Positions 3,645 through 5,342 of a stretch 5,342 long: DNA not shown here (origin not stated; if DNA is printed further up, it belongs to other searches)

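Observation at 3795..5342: Unlisted ORF: GT2 donor synthase fused in frame to a GT-C-like membrane transferase domain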

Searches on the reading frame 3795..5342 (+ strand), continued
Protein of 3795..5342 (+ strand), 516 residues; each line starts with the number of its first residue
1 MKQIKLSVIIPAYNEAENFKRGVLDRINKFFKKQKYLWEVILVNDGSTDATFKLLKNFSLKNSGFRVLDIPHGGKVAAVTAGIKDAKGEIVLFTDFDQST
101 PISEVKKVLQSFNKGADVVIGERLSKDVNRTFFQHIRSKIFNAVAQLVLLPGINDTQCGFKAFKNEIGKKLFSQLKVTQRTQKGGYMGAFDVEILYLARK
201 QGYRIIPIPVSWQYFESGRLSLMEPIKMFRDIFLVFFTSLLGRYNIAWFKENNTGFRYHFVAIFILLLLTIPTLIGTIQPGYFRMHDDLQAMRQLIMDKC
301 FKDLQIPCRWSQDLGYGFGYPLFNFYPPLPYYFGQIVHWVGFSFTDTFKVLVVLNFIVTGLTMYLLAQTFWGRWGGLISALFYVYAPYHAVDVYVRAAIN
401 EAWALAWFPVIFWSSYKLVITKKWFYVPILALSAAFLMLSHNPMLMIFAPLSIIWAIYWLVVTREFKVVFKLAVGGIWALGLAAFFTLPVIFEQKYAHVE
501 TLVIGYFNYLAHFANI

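Call 26: find_related_loci(query=P0001, collection=genome_contigs, flank=6000)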
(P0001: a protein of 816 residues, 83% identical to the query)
Query P0001 (816 aa) in genome_contigs; peptide patterns used: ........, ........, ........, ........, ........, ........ (x = any residue, [..] = any of these).
70 stretches matched a pattern; 26 encode a relative of the query (tblastn E <= 1e-3); 25 distinct loci.
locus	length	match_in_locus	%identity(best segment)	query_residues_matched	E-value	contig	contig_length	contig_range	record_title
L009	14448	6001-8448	100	1-816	0e+0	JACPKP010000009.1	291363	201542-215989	MAG: Candidatus Daviesbacteria bacterium isolate NC_groundwater_498_Ag_S-0.1um_40_17 S35_SO-1_scaffold_95576, whole geno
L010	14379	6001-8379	64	2-805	0e+0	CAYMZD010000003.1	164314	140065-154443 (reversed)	MAG TPA_asm: uncultured Gammaproteobacteria bacterium isolate binchicken_co110_145 genome assembly, contig: NODE_230_len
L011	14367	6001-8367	59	1-807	0e+0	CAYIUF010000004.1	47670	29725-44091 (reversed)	MAG TPA_asm: uncultured Gammaproteobacteria bacterium isolate ERP119705_co5_572 genome assembly, contig: NODE_694_length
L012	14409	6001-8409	65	2-803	0e+0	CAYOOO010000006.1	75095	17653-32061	MAG TPA_asm: uncultured Gammaproteobacteria bacterium isolate binchicken_co110_106 genome assembly, contig: NODE_903_len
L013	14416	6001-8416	52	6-807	0e+0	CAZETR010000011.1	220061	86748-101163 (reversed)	MAG TPA_asm: uncultured Gammaproteobacteria bacterium isolate binchicken_co203_46 genome assembly, contig: k141_2618047,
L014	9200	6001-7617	53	265-803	8e-179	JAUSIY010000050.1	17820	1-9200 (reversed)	MAG: bacterium isolate E14_metabat.bin.279 E14_k141_1595164, whole genome shotgun sequence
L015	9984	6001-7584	52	264-804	7e-176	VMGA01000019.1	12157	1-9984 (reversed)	MAG: Microgenomates group bacterium Gr01-1014_16 G01um101416_scaffold_1722, whole genome shotgun sequence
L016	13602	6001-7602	52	273-813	6e-175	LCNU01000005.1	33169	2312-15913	MAG: Candidatus Amesbacteria bacterium GW2011_GWC1_47_15 UX86_C0005, whole genome shotgun sequence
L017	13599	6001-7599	53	273-812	3e-174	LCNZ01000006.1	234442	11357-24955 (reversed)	MAG: Candidatus Amesbacteria bacterium GW2011_GWB1_47_19 UX91_C0006, whole genome shotgun sequence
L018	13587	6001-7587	50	265-801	4e-172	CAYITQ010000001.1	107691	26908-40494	MAG TPA_asm: uncultured Gammaproteobacteria bacterium isolate ERP119705_co3_801 genome assembly, contig: NODE_100_length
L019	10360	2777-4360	51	273-805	6e-171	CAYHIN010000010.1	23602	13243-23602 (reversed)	MAG TPA_asm: uncultured Gammaproteobacteria bacterium isolate ERP119705_co13_445 genome assembly, contig: NODE_2663_leng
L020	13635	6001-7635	49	273-805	2e-170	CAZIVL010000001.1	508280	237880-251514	MAG TPA_asm: uncultured Gammaproteobacteria bacterium isolate SRP342105_co1_60 genome assembly, contig: NODE_6_length_50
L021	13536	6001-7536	52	273-792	1e-170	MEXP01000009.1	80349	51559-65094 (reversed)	MAG: Candidatus Amesbacteria bacterium RIFCSPLOWO2_01_FULL_49_25 rifcsplowo2_01_scaffold_225, whole genome shotgun seque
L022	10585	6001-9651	52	4-807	4e-170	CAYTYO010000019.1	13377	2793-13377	MAG TPA_asm: uncultured Gammaproteobacteria bacterium isolate SRP170004_co1_592 genome assembly, contig: NODE_7335_lengt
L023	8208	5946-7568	50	265-815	3e-169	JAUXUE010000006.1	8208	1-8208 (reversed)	MAG: Candidatus Amesbacteria bacterium isolate C13_metabat.bin.65 C13_k141_3741, whole genome shotgun sequence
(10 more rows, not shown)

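Call 30: search_protein_families(library=pfam, proteins=[P0001, L001:5269-6429:+, L001:9477-10172:+, L001:12190-13617:+, L001:8170-9480:+, L001:10219-11145:+, L005:11856-13115:+], max_evalue=0.1)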
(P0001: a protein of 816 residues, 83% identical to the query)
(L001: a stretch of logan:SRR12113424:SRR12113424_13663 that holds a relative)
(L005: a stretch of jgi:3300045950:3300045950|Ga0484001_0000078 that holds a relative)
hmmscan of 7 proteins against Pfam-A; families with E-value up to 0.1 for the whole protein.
P0001 (816 aa): 4 families
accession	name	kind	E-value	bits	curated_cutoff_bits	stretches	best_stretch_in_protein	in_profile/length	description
PF00535.33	Glycos_transf_2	-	7.9e-27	94.7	23.3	1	7-171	1-167/168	Glycosyl transferase family 2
PF10111.15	Glyco_tranf_2_2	-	1.1e-05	25.6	27.3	1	7-110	1-104/276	Glycosyltransferase like family 2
PF10131.15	PTPS_related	-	1.3e-05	24.4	26.4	1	324-515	1-193/621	6-pyruvoyl-tetrahydropterin synthase related domain; membrane protein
PF13641.12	Glyco_tranf_2_3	-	0.0058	17.1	27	1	6-119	3-119/230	Glycosyltransferase like family 2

L001:5269-6429:+ (386 aa): 0 families

L001:9477-10172:+ (231 aa): 1 family
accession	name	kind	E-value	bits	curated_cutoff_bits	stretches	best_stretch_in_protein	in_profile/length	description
PF02698.23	DUF218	-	0.0026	18.1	27.6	1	63-141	38-105/133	DUF218 domain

L001:12190-13617:+ (475 aa): 1 family
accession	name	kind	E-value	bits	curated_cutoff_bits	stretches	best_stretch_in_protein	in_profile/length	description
PF01408.29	GFO_IDH_MocA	-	0.00031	21.8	24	1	42-161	4-112/120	Oxidoreductase family, NAD-binding Rossmann fold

L001:8170-9480:+ (436 aa): 2 families
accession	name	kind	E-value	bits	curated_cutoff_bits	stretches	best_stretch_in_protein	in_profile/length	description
PF01408.29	GFO_IDH_MocA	-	1.1e-06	29.8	24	1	32-151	4-111/120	Oxidoreductase family, NAD-binding Rossmann fold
PF03709.21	OKR_DC_1_N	-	0.07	13.8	29.3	0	50-93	61-103/111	Orn/Lys/Arg decarboxylase, N-terminal domain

L001:10219-11145:+ (308 aa): 1 family
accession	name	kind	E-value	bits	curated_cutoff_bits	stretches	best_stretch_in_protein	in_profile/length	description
PF02698.23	DUF218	-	7.4e-06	26.4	27.6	1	141-217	38-104/133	DUF218 domain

L005:11856-13115:+ (419 aa): 1 family
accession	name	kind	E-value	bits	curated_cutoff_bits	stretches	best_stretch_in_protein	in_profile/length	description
PF09594.16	GT87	-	0.0059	16.8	25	1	131-303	49-202/237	Glycosyltransferase family 87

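Call 32: search_solved_structures(query=A2, max_evalue=10, show_alignments=2)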
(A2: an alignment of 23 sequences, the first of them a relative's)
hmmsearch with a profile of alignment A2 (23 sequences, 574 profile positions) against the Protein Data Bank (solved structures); distinct sequences matched with E-value up to 10: 0.

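Call 33: predict_structure(alignment_id=A1)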
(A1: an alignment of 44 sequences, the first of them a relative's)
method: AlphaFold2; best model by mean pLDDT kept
length: 816 residues; sequences in the alignment: 44
mean_pLDDT: 86.7   pTM: 0.80
mean pLDDT of the five models: 86.7, 86.5, 86.4, 86.1, 85.4
residues with pLDDT >= 90: 463; 70-90: 258; 50-70: 78; < 50: 17
segments of 3 or more residues with pLDDT < 50: 249-255, 318-320, 508-512
pLDDT, mean of each block of 10 residues (from residue 1): 83 91 92 94 94 96 95 89 95 89 92 94 73 78 81 77 94 87 62 90 91 73 78 81 62 55 92 93 84 90 90 66 66 94 94 96 97 94 93 86 94 98 95 97 91 97 96 98 94 83 55 74 66 64 89 95 94 97 91 82 81 96 84 80 94 87 92 81 68 75 92 94 96 90 93 92 90 97 94 97 88 71
secondary structure, 60 per line:
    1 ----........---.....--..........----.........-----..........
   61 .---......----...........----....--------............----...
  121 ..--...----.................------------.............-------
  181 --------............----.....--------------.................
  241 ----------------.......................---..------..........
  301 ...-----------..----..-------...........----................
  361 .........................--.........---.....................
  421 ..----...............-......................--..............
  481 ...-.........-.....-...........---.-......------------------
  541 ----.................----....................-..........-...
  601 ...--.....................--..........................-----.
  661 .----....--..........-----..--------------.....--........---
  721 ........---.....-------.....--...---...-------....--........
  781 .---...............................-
elements in order (helices of 4 or more, strands of 3 or more residues): E5-12 H16-20 H23-32 E37-45 H51-61 E65-70 H75-85 E90-93 H102-113 E118-122 H132-148 E161-164 H165-173 H189-200 E205-209 H224-240 H257-279 H291-303 H330-340 H345-385 H388-396 H400-422 H427-441 H443-464 H467-483 H485-493 H501-511 H517-522 H545-561 H566-585 H588-596 H598-603 H606-626 H629-654 H666-669 H672-681 E703-707 E710-717 E721-728 E732-736 E744-748 E751-753 E767-770 E773-781 H785-815

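Call 35: fold_search(model_id=the predicted structure, library=pdb)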
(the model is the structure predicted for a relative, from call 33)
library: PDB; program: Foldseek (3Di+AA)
matches with E <= 10: 1043; with E <= 0.001: 246
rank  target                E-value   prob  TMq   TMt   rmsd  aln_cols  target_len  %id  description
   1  5mlz                  5.8e-12  1.00  0.27  0.58  10.8       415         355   20  Dolichyl phosphate mannose synthase in complex with GDP and Mg2+ (released 2017-08-09)
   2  8vxh_A                1.3e-11  1.00  0.25  0.61   9.9       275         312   22  Cryo-EM Structure of the Glycosyltransferase ArnC from Salmonella enterica in the Apo State Determined on Talos Arctic (released 2025-02-05)
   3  9bhc_A                1.5e-11  1.00  0.24  0.61   6.0       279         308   21  Salmonella undecaprenyl-phosphate 4-deoxy-4-formamido-L-arabinose transferase (ArnC) (released 2025-02-12)
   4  9b77_A                2.6e-11  1.00  0.25  0.61   6.1       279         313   21  Cryo-EM Structure of the Glycosyltransferase ArnC from Salmonella enterica in the Apo State Determined on Krios micros (released 2025-02-05)
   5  5mm1                  4.3e-11  1.00  0.26  0.57  11.5       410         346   18  Dolichyl phosphate mannose synthase in complex with GDP and dolichyl phosphate mannose (released 2017-08-09)
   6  9asc_A                4.7e-11  1.00  0.25  0.61   6.0       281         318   21  Cryo-EM Structure of the Glycosyltransferase ArnC from Salmonella enterica in the UDP-bound State Determined on Talos  (released 2025-02-05)
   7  9bhc_B                6.7e-11  1.00  0.25  0.62   5.7       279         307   21  Salmonella undecaprenyl-phosphate 4-deoxy-4-formamido-L-arabinose transferase (ArnC) (released 2025-02-12)
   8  9nyf_A                7.3e-11  1.00  0.26  0.64   4.4       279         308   20  Cryo-EM structure of the glycosyltransferase GtrB (tetramer volume) (released 2025-12-17)
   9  9nyd_C                7.7e-11  1.00  0.26  0.64   4.7       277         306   19  Cryo-EM structure of the glycosyltransferase GtrB in the pre-catalysis and product-bound state (released 2025-12-17)
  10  9nye_A                1.2e-10  1.00  0.21  0.51   8.2       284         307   21  Cryo-EM structure of the glycosyltransferase GtrB in the apo state (octamer volume) (released 2025-12-17)
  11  9nyc_A                1.3e-10  1.00  0.26  0.62   5.3       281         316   21  Cryo-EM structure of the glycosyltransferase GtrB in the substrate-bound state (released 2025-12-17)
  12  9ep0                  1.3e-10  1.00  0.25  0.55  11.3       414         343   19  Dolichyl phosphate mannose synthase in complex with donor (GDP-Man) and traces of acceptor (Dol55P) and product (Dol55P- (released 2025-10-01)
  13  9bhe_A                2.1e-10  1.00  0.26  0.63   5.2       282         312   20  Salmonella undecaprenyl-phosphate 4-deoxy-4-formamido-L-arabinose transferase (ArnC) bound to UDP (released 2025-02-12)
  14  9nyd_A                2.3e-10  1.00  0.26  0.62   5.5       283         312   19  Cryo-EM structure of the glycosyltransferase GtrB in the pre-catalysis and product-bound state (released 2025-12-17)
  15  9nyd_B                2.7e-10  1.00  0.25  0.63   5.0       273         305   22  Cryo-EM structure of the glycosyltransferase GtrB in the pre-catalysis and product-bound state (released 2025-12-17)
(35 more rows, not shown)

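Call 48: predict_structure(alignment_id=A2)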
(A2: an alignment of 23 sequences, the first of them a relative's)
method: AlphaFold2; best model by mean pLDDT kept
length: 573 residues; sequences in the alignment: 23
mean_pLDDT: 84.7   pTM: 0.88
mean pLDDT of the five models: 84.7, 81.3, 81.1, 80.7, 80.0
residues with pLDDT >= 90: 282; 70-90: 209; 50-70: 59; < 50: 23
segments of 3 or more residues with pLDDT < 50: 261-263, 278-285, 287-290
pLDDT, mean of each block of 10 residues (from residue 1): 62 88 93 82 84 89 67 58 92 94 95 97 94 94 82 90 97 95 95 77 94 94 97 94 81 59 64 61 47 76 93 92 96 90 84 77 93 92 82 88 85 89 81 61 70 88 93 94 91 87 91 85 96 92 96 92 69 46
secondary structure, 60 per line:
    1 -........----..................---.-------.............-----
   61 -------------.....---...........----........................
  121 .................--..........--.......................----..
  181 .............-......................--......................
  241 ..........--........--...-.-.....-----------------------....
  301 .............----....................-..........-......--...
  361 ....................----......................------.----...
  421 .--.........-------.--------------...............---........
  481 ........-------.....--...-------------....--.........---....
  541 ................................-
elements in order: H2-9 H14-31 H43-55 H74-78 H82-92 H97-137 H140-149 H152-174 H179-193 H195-216 H219-249 H253-260 H269-273 H297-313 H318-337 H340-348 H350-355 H358-380 H385-406 H418-421 H424-432 E455-469 E473-488 E496-500 E503-505 E519-522 E525-533 H537-572

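Call 50: fold_search(model_id=the predicted structure, library=pdb)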
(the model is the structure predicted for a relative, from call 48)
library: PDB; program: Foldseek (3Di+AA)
matches with E <= 10: 364; with E <= 0.001: 20
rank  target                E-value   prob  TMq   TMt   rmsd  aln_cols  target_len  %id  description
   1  8pn9_A                1.3e-05  1.00  0.40  0.36  13.6       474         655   14  Structure of human oligosaccharyltransferase OST-A complex bound to NGI-1 (released 2024-05-08)
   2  6ezn_F                2.1e-05  1.00  0.41  0.36  13.6       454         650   14  Cryo-EM structure of the yeast oligosaccharyltransferase (OST) complex (released 2018-01-17)
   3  3wak                  4.9e-05  1.00  0.39  0.27  11.7       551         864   12  Crystal structure of the Archaeoglobus fulgidus oligosaccharyltransferase (O29867_ARCFU) in the apo form (released 2013-10-30)
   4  5gmy_A                6.0e-05  1.00  0.38  0.28  12.1       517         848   12  Crystal structure of the Archaeoglobus fulgidus oligosaccharyltransferase (O29867_ARCFU) tethered with an acceptor pep (released 2017-02-01)
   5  8agb_A                6.3e-05  1.00  0.41  0.38  12.2       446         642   15  Structure of yeast oligosaccharylransferase complex with lipid-linked oligosaccharide bound (released 2022-12-07)
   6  6s7t_A                6.3e-05  1.00  0.37  0.31  16.3       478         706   14  Cryo-EM structure of human oligosaccharyltransferase complex OST-B (released 2019-12-18)
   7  7oci_F                6.9e-05  1.00  0.42  0.38  13.1       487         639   13  Cryo-EM structure of yeast Ost6p containing oligosaccharyltransferase complex (released 2022-02-16)
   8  6ftg_5                9.7e-05  1.00  0.40  0.36  14.5       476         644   12  Subtomogram average of OST-containing ribosome-translocon complexes from canine rough microsomal membranes (released 2018-03-21)
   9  3waj                  1.1e-04  1.00  0.39  0.29  11.1       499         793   13  Crystal structure of the Archaeoglobus fulgidus oligosaccharyltransferase (O29867_ARCFU) complex with Zn and sulfate (released 2013-10-30)
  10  6s7o_A                1.3e-04  1.00  0.38  0.34  15.1       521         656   13  Cryo-EM structure of human oligosaccharyltransferase complex OST-A (released 2019-12-18)
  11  8age_A                1.4e-04  1.00  0.41  0.38  12.7       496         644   14  Structure of yeast oligosaccharylransferase complex with acceptor peptide bound (released 2022-12-07)
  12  6c26_A                2.2e-04  1.00  0.43  0.38  12.5       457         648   14  The Cryo-EM structure of a eukaryotic oligosaccharyl transferase complex (released 2018-01-31)
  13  8agc_A                2.4e-04  1.00  0.38  0.32  14.9       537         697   14  Structure of yeast oligosaccharylransferase complex with lipid-linked oligosaccharide and non-acceptor peptide bound (released 2022-12-07)
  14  8if8_B                2.5e-04  1.00  0.40  0.37   7.0       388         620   16  Arabinosyltransferase AftA (released 2023-05-31)
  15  5ogl_A                2.8e-04  1.00  0.38  0.32   9.8       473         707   12  Structure of bacterial oligosaccharyltransferase PglB in complex with an acceptor peptide and an lipid-linked oligosac (released 2017-10-25)
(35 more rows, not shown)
